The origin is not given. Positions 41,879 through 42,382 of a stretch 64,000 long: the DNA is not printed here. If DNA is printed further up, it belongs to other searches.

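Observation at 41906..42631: Dynein heavy chain is divergently paired (~120 bp) with an RIIa/DPY-30-like docking-domain protein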

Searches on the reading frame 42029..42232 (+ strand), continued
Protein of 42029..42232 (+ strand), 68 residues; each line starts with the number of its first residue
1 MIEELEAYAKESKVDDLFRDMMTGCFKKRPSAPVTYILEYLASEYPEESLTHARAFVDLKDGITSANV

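Call 49: find_encoding_contigs(protein=P0116, flank=10000, max_places=2)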
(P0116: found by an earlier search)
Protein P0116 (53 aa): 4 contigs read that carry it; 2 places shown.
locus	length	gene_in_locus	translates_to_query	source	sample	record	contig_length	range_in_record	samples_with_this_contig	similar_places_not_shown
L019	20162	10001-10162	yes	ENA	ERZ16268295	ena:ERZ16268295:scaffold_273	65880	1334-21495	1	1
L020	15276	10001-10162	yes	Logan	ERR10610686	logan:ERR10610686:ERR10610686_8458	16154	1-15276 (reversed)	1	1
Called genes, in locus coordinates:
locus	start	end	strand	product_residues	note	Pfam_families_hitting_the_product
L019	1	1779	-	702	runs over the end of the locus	-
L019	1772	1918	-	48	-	-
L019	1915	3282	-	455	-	-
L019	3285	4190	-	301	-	-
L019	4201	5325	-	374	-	-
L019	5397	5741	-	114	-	-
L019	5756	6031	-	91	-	-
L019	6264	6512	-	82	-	-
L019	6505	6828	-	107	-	-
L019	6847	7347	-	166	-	PF08281:Sigma70_r4_2, PF04545:Sigma70_r4 (weak)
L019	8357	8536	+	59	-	-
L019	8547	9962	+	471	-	PF13102:Phage_int_SAM_5 (faint), PF00589:Phage_integrase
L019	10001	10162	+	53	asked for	-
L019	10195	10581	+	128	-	-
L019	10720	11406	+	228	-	PF19570:DUF6088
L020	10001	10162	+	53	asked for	-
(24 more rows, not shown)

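Call 50: find_homologous_proteins(query=P0120, max_evalue=1)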
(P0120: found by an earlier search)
Query P0120 (219 aa): 5 proteins with E <= 1 among 3706 candidates.
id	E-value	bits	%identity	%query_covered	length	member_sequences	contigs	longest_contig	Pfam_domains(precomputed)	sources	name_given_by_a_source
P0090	7.0e-132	455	100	100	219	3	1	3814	-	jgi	-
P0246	3.5e-86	306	67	94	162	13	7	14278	-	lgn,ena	-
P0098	1.1e-68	249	83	69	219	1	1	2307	-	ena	-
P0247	4.2e-66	241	98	53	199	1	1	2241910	-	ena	-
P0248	1.6e-34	138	73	37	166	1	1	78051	-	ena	-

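Call 52: find_encoding_contigs(protein=P0248, flank=10000, max_places=2)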
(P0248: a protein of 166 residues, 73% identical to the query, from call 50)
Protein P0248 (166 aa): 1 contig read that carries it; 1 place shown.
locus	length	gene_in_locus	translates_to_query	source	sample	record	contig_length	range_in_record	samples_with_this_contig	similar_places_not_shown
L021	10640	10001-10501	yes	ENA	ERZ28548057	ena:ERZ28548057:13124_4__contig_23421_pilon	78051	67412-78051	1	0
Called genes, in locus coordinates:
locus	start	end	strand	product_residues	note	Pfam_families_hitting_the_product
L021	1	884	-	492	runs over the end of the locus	PF12780:AAA_8, PF12777:MT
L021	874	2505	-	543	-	PF07728:AAA_5 (faint), PF17852:Dynein_AAA_lid, PF17857:AAA_lid_1 (faint), PF12775:AAA_7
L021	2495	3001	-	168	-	PF12774:AAA_6, PF03193:RsgA_GTPase (weak)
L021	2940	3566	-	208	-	PF12774:AAA_6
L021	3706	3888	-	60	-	-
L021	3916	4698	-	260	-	PF08393:DHC_N2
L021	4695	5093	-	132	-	PF08393:DHC_N2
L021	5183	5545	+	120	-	-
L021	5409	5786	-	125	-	-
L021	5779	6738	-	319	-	-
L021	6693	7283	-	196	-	PF08385:DHC_N1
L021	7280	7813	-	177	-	PF08385:DHC_N1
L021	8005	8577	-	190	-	PF08385:DHC_N1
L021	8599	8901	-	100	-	-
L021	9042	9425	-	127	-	-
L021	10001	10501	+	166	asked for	-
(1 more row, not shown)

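Call 62: fold_search(model_id=the predicted structure, library=pdb)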
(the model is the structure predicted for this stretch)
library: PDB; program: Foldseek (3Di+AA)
matches with E <= 10: 13; with E <= 0.001: 0
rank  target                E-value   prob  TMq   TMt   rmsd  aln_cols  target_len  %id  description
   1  9jm6_C                8.9e-01  0.44  0.44  0.46   5.5        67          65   12  Crystal structure of de novo designed light-responsive oligomer C5-1 (LRO-C5-1) (released 2025-08-27)
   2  9jm6_E                1.2e+00  0.35  0.43  0.44   5.5        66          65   12  Crystal structure of de novo designed light-responsive oligomer C5-1 (LRO-C5-1) (released 2025-08-27)
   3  9jm6_B                1.5e+00  0.30  0.44  0.45   5.5        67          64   12  Crystal structure of de novo designed light-responsive oligomer C5-1 (LRO-C5-1) (released 2025-08-27)
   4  2vkd_C                3.2e+00  0.13  0.35  0.07   8.0        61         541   21  CRYSTAL STRUCTURE OF THE CATALYTIC DOMAIN OF LETHAL TOXIN FROM CLOSTRIDIUM SORDELLII IN COMPLEX WITH UDP-GLC AND MANGA (released 2008-03-18)
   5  8x2i                  5.6e+00  0.08  0.35  0.02   8.0        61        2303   21  Cryo-EM structure of the TcsL at pH 5.0 in its open conformation (released 2023-12-13)
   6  8jb5                  5.6e+00  0.08  0.35  0.02   8.0        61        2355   21  The cryo-EM structure of Paeniclostridium sordellii lethal toxin (TcsL) (released 2023-12-13)
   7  2vkh_B                6.0e+00  0.08  0.35  0.07   7.8        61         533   21  CRYSTAL STRUCTURE OF THE CATALYTIC DOMAIN OF LETHAL TOXIN FROM CLOSTRIDIUM SORDELLII IN COMPLEX WITH UDP-GLC AND CALCI (released 2008-03-18)
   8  7ccl_B                7.1e+00  0.09  0.41  0.21   6.3        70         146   20  Crystal structure of human BFK (released 2021-06-23)
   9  7o6v_B                8.0e+00  0.08  0.41  0.40  10.6        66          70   14  Crystal structure of the VEL1 VEL polymerising domain (R643A K645D I664D mutant) (released 2022-11-09)
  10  2pej_A                8.4e+00  0.08  0.42  0.31   4.8        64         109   19  Crystal structure of RbcX point mutant Y17A/Y20L (released 2007-07-10)
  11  2vkh_C                8.4e+00  0.07  0.35  0.07   7.1        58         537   21  CRYSTAL STRUCTURE OF THE CATALYTIC DOMAIN OF LETHAL TOXIN FROM CLOSTRIDIUM SORDELLII IN COMPLEX WITH UDP-GLC AND CALCI (released 2008-03-18)
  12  2xv4                  8.9e+00  0.14  0.52  0.12   4.8        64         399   11  Structure of Human RPC62 (partial) (released 2011-03-02)
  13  9gmt_B                9.5e+00  0.07  0.38  0.07   7.1        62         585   21  Mtb PNPase Rv2783c Mutant L328F (released 2025-06-25)

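Call 75: find_homologous_proteins(query=P0087, max_evalue=1)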
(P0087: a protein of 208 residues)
Query P0087 (208 aa): 5 proteins with E <= 1 among 2267 candidates.
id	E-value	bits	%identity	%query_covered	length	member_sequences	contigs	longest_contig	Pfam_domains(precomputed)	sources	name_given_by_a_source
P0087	1.2e-134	465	100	100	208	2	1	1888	-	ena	-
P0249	1.5e-60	223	59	91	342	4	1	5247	PF05186.19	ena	-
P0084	1.8e-51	193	68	64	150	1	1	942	PF05186.19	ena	-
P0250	1.6e-41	161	93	40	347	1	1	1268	-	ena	-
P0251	6.2e-40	155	58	75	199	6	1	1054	-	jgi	-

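Call 77: find_encoding_contigs(protein=P0249, flank=6000, max_places=2)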
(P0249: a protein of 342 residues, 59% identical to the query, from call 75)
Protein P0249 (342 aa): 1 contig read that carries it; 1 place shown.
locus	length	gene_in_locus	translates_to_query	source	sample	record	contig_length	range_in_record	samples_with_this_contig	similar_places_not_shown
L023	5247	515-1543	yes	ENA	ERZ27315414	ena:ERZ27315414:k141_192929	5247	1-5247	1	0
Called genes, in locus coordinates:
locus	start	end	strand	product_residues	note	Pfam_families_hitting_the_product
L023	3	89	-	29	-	?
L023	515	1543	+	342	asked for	PF05186:Dpy-30 (faint)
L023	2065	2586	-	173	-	-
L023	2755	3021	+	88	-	-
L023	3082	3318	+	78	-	PF00027:cNMP_binding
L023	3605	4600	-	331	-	PF01715:IPPT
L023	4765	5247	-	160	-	?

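Call 80: search_protein_families(library=pfam, proteins=[L023:515-1543:+, L023:2000-2473:+, L023:2668-3021:+, L023:3082-3318:+, L023:3605-4612:-], max_evalue=0.01)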
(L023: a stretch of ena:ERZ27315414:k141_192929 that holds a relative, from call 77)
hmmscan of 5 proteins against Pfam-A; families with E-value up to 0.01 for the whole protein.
L023:515-1543:+ (342 aa): 1 family
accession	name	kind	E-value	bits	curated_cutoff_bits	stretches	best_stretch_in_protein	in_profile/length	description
PF05186.18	Dpy-30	-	6.9e-06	26.1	22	1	35-56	18-39/42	Dpy-30 motif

L023:2000-2473:+ (157 aa): 1 family
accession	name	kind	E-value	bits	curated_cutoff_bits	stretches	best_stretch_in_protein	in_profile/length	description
PF00027.35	cNMP_binding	-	3.5e-15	56.2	27.5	1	17-90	15-86/89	Cyclic nucleotide-binding domain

L023:2668-3021:+ (117 aa): 1 family
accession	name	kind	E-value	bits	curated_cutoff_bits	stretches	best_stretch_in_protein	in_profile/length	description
PF00027.35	cNMP_binding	-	3.6e-05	24.1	27.5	1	21-49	2-30/89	Cyclic nucleotide-binding domain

L023:3082-3318:+ (78 aa): 1 family
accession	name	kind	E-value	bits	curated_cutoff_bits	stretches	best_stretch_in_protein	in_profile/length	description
PF00027.35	cNMP_binding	-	9.1e-11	42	27.5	1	3-49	42-87/89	Cyclic nucleotide-binding domain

L023:3605-4612:- (335 aa): 1 family
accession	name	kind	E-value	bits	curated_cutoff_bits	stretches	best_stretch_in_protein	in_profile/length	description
PF01715.23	IPPT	-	7e-17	62.4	23.6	2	47-105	165-221/243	IPP transferase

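Call 84: search_solved_structures(query=L016:1-9417:-, max_evalue=1e-100)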
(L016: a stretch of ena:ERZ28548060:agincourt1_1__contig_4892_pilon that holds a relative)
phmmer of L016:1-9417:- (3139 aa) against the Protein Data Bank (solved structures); distinct sequences matched with E-value up to 1e-100: 84 (the best 60 are shown).
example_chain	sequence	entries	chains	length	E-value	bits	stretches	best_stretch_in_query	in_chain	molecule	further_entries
8glv_Cn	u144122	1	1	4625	0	3905.5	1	75-3138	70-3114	AAA+ ATPase domain-containing protein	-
8j07_k8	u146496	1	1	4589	0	3003.9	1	258-3137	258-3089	Dynein axonemal heavy chain 10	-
9fqr_Hl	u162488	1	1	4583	0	2987.8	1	259-3137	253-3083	Radial spoke head protein 9 homolog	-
9fqr_K2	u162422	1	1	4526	0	2896.7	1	681-3137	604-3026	Dynein axonemal heavy chain 10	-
9e5c_5h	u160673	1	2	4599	0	2478.5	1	301-3136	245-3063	IDAf-alpha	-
9y6s_7G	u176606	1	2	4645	0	2441.8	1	308-3137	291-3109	Dynein heavy chain, putative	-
8j07_n9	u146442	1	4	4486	0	1525.7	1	163-3137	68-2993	Dynein axonemal heavy chain 9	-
9fqr_D0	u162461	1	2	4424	0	1509.5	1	591-3137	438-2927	Dynein axonemal heavy chain 2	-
8j07_k9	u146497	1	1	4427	0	1491.7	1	619-3137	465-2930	Dynein axonemal heavy chain 2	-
8glv_Co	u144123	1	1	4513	0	1467.2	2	228-2481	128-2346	Dynein-1-beta heavy chain, flagellar inner arm I1 complex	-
8j07_n0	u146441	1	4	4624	0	1461.8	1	1106-3138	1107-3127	Dynein axonemal heavy chain 5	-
9fqr_I4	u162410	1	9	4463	0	1459.7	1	1261-3137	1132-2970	Dynein axonemal heavy chain 17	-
9fqr_I3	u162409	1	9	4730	0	1459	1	1104-3137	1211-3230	Cilia and flagella associated protein 57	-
7kzm_C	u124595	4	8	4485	0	1431.4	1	232-3137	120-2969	Dynein gamma chain, flagellar outer arm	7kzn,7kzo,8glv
8glv_Fm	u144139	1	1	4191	0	1406.8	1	1236-3138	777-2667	AAA+ ATPase domain-containing protein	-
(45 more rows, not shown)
